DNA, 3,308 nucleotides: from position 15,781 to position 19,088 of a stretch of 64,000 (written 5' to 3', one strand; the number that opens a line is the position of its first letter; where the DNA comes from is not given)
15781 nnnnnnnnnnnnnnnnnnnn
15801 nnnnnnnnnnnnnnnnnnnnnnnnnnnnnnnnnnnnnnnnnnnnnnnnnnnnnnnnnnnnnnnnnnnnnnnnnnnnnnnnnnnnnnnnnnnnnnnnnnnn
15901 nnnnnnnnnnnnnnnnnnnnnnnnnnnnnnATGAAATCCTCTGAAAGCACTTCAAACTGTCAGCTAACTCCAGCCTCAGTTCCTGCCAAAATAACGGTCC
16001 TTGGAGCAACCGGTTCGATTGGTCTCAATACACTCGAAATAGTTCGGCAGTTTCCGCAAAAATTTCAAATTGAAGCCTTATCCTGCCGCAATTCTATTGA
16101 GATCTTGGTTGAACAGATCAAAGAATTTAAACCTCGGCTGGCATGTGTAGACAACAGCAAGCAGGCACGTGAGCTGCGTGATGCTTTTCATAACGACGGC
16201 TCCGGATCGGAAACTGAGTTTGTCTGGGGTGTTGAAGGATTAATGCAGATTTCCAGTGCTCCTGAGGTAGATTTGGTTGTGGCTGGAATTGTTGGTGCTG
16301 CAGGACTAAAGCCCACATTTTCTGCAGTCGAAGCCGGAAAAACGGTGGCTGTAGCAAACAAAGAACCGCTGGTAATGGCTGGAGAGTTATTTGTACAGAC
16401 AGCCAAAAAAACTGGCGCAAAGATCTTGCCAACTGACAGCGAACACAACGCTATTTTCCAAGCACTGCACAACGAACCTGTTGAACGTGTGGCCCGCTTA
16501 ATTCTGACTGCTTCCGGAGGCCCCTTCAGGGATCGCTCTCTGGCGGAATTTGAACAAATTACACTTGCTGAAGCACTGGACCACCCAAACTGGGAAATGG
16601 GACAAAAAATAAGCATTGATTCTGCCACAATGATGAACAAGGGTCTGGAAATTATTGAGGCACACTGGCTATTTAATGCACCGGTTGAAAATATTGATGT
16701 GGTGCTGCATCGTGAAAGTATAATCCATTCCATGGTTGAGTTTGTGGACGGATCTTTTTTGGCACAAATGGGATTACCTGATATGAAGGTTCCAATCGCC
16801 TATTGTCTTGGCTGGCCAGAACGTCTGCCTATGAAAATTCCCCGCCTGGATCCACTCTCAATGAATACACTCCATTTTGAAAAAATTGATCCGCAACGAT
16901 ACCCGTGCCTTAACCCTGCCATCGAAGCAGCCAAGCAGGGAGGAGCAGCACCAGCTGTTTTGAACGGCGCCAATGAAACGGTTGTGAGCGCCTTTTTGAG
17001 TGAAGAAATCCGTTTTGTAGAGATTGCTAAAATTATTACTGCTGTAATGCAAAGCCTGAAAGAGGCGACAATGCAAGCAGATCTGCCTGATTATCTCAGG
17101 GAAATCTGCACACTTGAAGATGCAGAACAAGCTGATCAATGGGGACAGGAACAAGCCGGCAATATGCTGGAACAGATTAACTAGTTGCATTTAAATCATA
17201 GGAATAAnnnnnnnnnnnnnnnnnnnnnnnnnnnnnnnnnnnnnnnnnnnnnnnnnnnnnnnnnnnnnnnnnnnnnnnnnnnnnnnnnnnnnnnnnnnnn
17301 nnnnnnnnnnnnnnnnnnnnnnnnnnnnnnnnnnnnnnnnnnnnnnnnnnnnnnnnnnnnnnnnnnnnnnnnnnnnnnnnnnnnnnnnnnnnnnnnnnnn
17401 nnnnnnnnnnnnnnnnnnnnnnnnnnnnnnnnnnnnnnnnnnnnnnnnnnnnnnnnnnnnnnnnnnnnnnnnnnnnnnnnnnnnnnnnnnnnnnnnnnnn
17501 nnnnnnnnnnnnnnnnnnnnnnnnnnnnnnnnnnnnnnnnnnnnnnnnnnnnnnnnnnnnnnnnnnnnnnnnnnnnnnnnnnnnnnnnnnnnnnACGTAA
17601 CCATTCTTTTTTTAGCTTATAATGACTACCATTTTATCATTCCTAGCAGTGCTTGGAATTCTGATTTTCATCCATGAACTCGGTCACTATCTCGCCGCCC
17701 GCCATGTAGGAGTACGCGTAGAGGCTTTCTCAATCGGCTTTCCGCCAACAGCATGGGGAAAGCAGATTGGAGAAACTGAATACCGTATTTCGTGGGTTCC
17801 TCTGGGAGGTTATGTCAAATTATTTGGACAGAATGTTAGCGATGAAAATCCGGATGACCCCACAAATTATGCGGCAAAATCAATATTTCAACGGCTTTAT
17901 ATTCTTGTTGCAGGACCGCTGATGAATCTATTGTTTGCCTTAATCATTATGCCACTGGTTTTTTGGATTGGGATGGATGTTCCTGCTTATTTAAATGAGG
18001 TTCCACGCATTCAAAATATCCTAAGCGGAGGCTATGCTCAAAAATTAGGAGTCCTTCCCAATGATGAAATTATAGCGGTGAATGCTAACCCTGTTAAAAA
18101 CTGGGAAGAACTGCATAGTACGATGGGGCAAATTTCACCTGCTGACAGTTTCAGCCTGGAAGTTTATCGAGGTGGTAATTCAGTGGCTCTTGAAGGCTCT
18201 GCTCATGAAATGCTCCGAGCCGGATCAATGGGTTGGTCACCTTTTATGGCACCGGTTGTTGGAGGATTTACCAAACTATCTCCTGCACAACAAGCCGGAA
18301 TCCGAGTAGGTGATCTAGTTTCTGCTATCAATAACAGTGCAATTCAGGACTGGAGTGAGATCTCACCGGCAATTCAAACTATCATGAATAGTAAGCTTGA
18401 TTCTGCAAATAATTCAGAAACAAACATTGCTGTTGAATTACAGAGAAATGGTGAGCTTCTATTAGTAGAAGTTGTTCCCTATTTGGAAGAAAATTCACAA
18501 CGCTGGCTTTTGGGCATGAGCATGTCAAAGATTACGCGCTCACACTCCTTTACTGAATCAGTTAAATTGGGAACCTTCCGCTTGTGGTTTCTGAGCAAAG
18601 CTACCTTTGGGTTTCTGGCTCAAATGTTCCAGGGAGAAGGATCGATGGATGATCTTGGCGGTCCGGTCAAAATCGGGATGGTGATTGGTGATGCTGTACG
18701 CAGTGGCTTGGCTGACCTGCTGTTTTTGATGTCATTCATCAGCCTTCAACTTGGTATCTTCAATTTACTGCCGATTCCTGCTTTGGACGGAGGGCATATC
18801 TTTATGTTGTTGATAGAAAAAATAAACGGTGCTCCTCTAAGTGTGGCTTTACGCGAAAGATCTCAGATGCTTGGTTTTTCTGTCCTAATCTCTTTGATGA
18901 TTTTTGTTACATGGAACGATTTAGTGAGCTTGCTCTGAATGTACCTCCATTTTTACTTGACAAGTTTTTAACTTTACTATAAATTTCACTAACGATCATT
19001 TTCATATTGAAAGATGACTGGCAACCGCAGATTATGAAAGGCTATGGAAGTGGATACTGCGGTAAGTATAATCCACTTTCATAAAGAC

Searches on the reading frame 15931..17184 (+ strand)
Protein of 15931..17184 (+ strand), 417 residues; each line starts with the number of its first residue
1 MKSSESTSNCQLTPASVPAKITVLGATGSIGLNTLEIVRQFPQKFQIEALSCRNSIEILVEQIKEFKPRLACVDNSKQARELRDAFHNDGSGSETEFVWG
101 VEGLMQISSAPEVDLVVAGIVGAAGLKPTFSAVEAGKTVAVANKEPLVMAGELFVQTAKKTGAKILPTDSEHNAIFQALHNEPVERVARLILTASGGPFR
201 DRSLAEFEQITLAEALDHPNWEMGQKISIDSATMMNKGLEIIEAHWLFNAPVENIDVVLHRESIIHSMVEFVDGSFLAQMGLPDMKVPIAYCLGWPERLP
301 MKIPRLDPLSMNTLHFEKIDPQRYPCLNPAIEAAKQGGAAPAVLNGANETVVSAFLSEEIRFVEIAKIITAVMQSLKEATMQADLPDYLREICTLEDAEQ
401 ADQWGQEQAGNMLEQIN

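Call 6: search_protein_families(library=pfam, proteins=[window:15931-17184:+], max_evalue=0.01)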
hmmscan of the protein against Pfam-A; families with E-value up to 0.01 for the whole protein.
window:15931-17184:+ (417 aa): 3 families
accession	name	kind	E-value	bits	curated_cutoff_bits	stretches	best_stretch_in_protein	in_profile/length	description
PF02670.22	DXP_reductoisom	-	1.6e-43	148.9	21.7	1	21-151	1-129/129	1-deoxy-D-xylulose 5-phosphate reductoisomerase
PF08436.17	DXP_redisom_C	-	1e-39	134.9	26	1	165-248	1-84/84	1-deoxy-D-xylulose 5-phosphate reductoisomerase C-terminal domain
PF13288.12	DXPR_C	-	7e-36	123.4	27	1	280-404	1-111/115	DXP reductoisomerase C-terminal domain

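Call 7: search_protein_families(library=ncbifam, proteins=[window:15931-17184:+], max_evalue=0.01)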
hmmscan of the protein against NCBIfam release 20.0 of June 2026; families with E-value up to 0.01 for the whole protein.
window:15931-17184:+ (417 aa): 3 families
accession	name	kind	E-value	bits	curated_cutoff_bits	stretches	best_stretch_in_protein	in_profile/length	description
TIGR00243.1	Dxr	equivalog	2.6e-146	487.5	315.7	1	20-382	3-364/389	1-deoxy-D-xylulose-5-phosphate reductoisomerase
NF009114.0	PRK12464.1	equivalog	3.5e-146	487.1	461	1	20-388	4-367/389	1-deoxy-D-xylulose-5-phosphate reductoisomerase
NF003938.0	PRK05447.1-1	equivalog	6.9e-139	463.3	515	1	20-382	3-373/398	1-deoxy-D-xylulose-5-phosphate reductoisomerase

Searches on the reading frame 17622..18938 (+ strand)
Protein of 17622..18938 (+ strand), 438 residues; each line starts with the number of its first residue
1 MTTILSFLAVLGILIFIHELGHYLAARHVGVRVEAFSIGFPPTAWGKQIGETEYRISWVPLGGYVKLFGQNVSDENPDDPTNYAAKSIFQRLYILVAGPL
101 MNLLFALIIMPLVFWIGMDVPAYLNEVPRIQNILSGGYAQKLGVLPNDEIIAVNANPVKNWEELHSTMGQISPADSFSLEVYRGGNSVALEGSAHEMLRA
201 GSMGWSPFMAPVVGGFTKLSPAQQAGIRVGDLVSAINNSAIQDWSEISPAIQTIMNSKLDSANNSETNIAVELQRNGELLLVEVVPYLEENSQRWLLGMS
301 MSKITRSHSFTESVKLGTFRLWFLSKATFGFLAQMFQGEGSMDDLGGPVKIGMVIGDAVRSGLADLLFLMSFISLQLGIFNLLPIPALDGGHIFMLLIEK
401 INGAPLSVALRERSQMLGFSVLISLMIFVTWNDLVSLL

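Call 6: search_protein_families(library=pfam, proteins=[window:17622-18938:+], max_evalue=0.01)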
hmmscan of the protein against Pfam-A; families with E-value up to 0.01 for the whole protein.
window:17622-18938:+ (438 aa): 5 families
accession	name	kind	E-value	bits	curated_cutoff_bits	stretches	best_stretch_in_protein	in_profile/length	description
PF02163.28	Peptidase_M50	-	1.1e-60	205.1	27.2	1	7-424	2-220/221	Peptidase family M50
PF13180.12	PDZ_2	-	5.5e-13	49.4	27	2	128-189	14-75/80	PDZ domain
PF17820.7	PDZ_6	-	2.4e-12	46.9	27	2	220-252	9-41/54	PDZ domain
PF00595.29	PDZ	-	2e-09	38.2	23.2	2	129-164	28-63/81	PDZ domain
PF21558.3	Pept_S41_N_bact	-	0.00035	20.9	27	0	137-163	13-39/87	Bacteroidetes, Peptidase, S41 family, N-terminal domain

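Call 7: search_protein_families(library=ncbifam, proteins=[window:17622-18938:+], max_evalue=0.01)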
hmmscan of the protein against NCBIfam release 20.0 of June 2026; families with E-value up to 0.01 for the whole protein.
window:17622-18938:+ (438 aa): 17 families
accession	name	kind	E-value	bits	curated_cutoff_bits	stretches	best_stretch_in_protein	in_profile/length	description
TIGR00054.1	TIGR00054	equivalog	9.5e-89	298.2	147.55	1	2-438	5-420/421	RIP metalloprotease RseP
NF008046.0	PRK10779.1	equivalog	7.5e-61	206.6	477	2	4-118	8-124/450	sigma E protease regulator RseP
TIGR02037.1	degP_htrA_DO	subfamily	3.1e-12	46.1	416.2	2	210-274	260-328/434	Do family serine endopeptidase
TIGR02860.1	spore_IV_B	equivalog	2.4e-08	33.3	305.25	1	219-299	123-193/402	SpoIVB peptidase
NF041521.1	HhoA_HhoB_HtrA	equivalog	1.1e-07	31.4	450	1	217-284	271-329/335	HhoA/HhoB/HtrA family serine endopeptidase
NF047968.1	SerProtHtrA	equivalog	1.5e-06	27.9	470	0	130-191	293-354/357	serine protease HtrA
NF007526.1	PRK10139.1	equivalog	1.8e-06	26.9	756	0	132-191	297-356/456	serine endoprotease DegQ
NF008189.1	PRK10942.1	equivalog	2e-06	26.6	720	0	129-189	415-473/477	serine endoprotease DegP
NF008147.1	PRK10898.1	equivalog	3.1e-06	26.6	408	0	130-191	283-344/352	outer membrane-stress sensor serine endopeptidase DegS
NF041199.1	trx7_PDZ_seleno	equivalog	3.6e-06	26.2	300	0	217-280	211-266/390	Trx7/PDZ domain-containing (seleno)protein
TIGR00225.1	prc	subfamily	5.5e-06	25.7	218.6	0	129-162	65-98/335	C-terminal processing peptidase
NF040960.1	MamE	equivalog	0.00019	20.2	800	0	129-187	598-657/659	magnetosome formation protease MamE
NF050055.1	SerProtHtrAMycob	equivalog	0.00026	20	800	0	128-191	432-495/502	serine protease HtrA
NF040965.1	MamP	equivalog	0.00033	20.4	300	0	139-187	147-195/290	magnetosome magnetite formation protein MamP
TIGR01713.1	typeII_sec_gspC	equivalog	0.00041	20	101.6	0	223-278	205-251/259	type II secretion system protein GspC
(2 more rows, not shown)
